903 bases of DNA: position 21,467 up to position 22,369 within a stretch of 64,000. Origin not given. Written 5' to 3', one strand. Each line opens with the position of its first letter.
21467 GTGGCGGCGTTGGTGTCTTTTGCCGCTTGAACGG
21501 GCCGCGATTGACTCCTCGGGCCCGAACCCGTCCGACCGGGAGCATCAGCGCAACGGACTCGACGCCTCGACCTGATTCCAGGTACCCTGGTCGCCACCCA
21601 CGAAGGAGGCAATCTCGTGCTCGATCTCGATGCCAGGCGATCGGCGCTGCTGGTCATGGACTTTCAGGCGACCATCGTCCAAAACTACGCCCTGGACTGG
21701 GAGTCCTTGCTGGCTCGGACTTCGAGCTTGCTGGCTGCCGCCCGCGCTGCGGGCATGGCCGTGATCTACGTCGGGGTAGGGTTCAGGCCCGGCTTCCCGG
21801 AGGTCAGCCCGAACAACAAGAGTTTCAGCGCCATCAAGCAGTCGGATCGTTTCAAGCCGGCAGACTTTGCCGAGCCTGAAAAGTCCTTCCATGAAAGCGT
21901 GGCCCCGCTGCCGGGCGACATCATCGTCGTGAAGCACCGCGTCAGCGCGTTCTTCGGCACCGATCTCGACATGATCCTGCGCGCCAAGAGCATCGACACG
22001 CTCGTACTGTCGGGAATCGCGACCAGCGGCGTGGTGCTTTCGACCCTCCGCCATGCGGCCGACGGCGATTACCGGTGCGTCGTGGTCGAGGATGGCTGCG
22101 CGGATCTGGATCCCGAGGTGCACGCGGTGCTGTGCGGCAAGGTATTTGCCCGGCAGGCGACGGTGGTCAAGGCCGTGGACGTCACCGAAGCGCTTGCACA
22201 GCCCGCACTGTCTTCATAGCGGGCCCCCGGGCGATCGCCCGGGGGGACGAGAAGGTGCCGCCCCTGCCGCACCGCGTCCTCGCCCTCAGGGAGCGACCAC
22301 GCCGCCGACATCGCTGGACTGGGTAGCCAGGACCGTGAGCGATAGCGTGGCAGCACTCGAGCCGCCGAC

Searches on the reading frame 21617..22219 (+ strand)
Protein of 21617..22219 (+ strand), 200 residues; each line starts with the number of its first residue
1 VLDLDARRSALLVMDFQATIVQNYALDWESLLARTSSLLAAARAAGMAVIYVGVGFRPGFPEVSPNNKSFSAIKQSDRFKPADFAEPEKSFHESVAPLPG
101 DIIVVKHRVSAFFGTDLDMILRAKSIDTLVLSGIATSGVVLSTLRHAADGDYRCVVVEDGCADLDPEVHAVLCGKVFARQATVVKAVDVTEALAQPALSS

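Call 3: search_protein_families(library=pfam, proteins=[window:21617-22219:+], max_evalue=0.01)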
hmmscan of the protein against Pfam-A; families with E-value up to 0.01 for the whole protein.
window:21617-22219:+ (200 aa): 1 family
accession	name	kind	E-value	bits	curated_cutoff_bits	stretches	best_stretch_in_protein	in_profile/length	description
PF00857.26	Isochorismatase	-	6.7e-37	127.7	27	1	9-185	1-172/175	Isochorismatase domain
